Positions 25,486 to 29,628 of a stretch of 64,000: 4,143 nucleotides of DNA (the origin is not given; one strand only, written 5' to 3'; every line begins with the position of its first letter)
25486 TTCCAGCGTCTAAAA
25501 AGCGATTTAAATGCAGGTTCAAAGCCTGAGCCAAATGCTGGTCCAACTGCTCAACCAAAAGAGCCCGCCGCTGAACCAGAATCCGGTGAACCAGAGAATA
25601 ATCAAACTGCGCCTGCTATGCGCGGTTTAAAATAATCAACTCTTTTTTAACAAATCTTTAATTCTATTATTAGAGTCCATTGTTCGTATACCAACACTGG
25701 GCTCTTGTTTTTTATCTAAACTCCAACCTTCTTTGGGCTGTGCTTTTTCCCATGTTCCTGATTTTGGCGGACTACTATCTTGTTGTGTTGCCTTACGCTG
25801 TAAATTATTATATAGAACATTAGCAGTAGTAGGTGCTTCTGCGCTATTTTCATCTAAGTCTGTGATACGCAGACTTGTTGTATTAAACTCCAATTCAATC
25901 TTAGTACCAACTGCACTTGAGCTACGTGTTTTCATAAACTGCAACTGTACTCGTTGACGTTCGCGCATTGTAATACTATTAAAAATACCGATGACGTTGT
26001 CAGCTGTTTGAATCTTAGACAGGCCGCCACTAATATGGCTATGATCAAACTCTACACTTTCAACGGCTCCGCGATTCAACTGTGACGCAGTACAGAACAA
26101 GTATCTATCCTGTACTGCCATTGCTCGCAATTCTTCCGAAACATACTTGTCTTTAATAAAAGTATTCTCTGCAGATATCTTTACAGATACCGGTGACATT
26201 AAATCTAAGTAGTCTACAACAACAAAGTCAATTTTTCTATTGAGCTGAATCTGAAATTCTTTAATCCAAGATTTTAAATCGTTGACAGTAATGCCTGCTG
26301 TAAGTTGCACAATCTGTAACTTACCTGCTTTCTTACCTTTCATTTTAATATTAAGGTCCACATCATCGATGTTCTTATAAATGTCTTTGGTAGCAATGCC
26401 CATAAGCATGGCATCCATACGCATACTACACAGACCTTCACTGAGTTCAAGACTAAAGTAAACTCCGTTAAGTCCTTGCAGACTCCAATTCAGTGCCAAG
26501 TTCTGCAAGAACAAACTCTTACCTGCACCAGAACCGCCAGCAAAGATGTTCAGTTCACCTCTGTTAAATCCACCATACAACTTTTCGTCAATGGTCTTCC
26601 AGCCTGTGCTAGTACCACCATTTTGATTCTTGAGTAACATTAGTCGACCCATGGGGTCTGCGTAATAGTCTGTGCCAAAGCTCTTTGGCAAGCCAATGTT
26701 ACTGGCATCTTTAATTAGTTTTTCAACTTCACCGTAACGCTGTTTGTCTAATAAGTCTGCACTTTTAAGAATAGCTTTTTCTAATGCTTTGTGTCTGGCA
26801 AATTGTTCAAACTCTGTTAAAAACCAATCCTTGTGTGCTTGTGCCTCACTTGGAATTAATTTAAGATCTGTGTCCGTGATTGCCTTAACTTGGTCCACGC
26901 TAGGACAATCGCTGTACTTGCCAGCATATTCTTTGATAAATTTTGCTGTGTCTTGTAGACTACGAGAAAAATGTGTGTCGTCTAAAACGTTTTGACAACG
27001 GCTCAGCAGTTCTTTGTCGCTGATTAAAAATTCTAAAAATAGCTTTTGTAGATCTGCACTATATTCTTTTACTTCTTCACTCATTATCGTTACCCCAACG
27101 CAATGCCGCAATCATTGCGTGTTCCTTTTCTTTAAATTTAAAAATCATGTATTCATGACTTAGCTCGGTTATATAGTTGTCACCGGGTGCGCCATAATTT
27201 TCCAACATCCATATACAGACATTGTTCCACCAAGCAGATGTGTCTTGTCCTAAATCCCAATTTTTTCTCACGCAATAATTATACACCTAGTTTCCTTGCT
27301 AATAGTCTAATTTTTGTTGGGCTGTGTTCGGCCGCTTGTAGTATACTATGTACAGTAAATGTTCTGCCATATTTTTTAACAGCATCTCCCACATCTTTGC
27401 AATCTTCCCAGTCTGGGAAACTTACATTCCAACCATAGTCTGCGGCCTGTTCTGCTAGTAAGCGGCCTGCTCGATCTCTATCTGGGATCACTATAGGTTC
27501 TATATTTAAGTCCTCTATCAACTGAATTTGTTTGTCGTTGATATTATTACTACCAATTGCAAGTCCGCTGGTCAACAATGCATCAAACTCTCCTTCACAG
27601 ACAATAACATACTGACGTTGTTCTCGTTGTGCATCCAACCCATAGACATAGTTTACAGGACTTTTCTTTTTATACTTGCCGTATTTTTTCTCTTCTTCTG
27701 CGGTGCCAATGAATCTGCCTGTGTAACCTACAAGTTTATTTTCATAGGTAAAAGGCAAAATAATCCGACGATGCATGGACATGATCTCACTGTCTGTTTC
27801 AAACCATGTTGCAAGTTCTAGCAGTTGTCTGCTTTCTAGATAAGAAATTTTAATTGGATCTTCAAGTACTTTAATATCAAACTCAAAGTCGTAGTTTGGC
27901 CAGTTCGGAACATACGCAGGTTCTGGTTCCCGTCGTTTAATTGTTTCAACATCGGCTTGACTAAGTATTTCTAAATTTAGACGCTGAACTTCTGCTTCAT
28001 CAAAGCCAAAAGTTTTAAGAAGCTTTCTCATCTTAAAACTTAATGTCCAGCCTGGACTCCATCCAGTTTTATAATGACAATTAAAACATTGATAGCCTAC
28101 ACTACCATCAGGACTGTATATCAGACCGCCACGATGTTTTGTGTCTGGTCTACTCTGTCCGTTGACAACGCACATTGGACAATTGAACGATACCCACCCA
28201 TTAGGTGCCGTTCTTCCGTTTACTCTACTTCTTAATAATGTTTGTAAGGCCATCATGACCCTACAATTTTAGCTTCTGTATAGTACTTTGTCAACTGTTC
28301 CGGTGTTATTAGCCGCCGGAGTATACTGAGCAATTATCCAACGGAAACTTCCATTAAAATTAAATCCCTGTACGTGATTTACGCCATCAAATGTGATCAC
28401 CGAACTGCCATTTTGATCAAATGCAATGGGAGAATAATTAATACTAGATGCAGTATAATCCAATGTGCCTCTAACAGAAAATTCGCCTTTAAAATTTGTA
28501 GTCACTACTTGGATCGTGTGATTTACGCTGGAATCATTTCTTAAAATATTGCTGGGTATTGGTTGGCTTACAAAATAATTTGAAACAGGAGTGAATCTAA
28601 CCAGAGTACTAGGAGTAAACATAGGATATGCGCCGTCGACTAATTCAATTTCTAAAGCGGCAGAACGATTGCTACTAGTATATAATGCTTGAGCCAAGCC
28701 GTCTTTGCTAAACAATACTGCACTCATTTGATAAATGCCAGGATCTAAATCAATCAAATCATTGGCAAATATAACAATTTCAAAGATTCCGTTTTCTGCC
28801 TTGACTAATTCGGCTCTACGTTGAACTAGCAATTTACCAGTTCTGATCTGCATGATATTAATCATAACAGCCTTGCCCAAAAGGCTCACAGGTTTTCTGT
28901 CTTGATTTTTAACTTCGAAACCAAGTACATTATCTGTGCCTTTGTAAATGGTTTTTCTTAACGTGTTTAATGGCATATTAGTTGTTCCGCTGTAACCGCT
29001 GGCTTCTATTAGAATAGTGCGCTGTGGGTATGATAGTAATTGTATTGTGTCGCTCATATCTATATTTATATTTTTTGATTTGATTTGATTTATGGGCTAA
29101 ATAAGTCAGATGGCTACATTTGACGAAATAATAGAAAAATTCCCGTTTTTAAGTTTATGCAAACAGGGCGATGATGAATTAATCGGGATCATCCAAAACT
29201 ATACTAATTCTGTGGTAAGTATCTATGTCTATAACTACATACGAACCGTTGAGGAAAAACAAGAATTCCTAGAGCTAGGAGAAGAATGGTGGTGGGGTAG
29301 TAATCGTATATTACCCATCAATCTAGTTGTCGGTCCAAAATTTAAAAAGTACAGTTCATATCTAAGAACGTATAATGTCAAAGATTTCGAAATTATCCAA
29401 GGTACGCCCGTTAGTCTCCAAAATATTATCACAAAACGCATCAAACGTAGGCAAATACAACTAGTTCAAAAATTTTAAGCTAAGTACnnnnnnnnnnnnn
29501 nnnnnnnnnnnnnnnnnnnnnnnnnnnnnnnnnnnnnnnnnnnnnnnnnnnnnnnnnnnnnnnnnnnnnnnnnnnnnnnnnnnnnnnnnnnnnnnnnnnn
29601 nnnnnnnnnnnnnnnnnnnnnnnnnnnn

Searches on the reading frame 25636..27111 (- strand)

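Call 8: search_protein_families(library=phrogs, proteins=[window:25636-27111:-], max_evalue=0.00001)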
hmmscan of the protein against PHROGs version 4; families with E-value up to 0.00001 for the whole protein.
window:25636-27111:- (491 aa): 3 families
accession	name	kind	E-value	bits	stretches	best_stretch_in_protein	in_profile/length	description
phrog_19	-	DNA, RNA and nucleotide metabolism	2e-70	239.4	1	10-450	152-604/621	DnaB-like replicative helicase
phrog_239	-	DNA, RNA and nucleotide metabolism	7.8e-28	98.8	1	166-443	340-621/801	DNA primase/helicase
phrog_243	-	DNA, RNA and nucleotide metabolism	1.4e-22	81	1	166-422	19-271/273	DnaB-like replicative helicase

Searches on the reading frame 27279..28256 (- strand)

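Call 8: search_protein_families(library=phrogs, proteins=[window:27279-28256:-], max_evalue=0.00001)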
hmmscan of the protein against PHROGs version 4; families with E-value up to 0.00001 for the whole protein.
window:27279-28256:- (325 aa): 3 families
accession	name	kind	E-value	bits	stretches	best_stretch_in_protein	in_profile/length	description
phrog_47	-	DNA, RNA and nucleotide metabolism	1e-30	108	1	16-298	47-327/947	DNA primase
phrog_239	-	DNA, RNA and nucleotide metabolism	2.6e-09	37.6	1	25-314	44-318/801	DNA primase/helicase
phrog_849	-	DNA, RNA and nucleotide metabolism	8.7e-07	29.2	1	189-311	215-345/435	DNA primase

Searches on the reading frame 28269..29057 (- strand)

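Call 8: search_protein_families(library=phrogs, proteins=[window:28269-29057:-], max_evalue=0.00001)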
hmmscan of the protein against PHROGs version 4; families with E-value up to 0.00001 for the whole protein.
window:28269-29057:- (262 aa): 1 family
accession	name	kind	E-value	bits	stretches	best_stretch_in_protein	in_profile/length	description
phrog_14467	-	head and packaging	1e-13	52.3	1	24-153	18-169/323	virion structural protein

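Call 56: search_protein_families(library=pfam, proteins=[window:28269-29057:-], max_evalue=0.05)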
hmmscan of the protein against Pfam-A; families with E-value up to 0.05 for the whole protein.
window:28269-29057:- (262 aa): 0 families

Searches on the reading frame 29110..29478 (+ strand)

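Call 56: search_protein_families(library=pfam, proteins=[window:29110-29478:+], max_evalue=0.05)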
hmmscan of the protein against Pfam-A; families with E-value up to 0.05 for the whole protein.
window:29110-29478:+ (122 aa): 0 families

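Call 92: search_protein_families(library=phrogs, proteins=[window:29110-29478:+], max_evalue=0.001)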
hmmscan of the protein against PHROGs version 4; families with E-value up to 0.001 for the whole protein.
window:29110-29478:+ (122 aa): 1 family
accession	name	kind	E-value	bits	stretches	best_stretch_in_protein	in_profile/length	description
phrog_11637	-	unknown function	4.8e-28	98.4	1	9-121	6-118/119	-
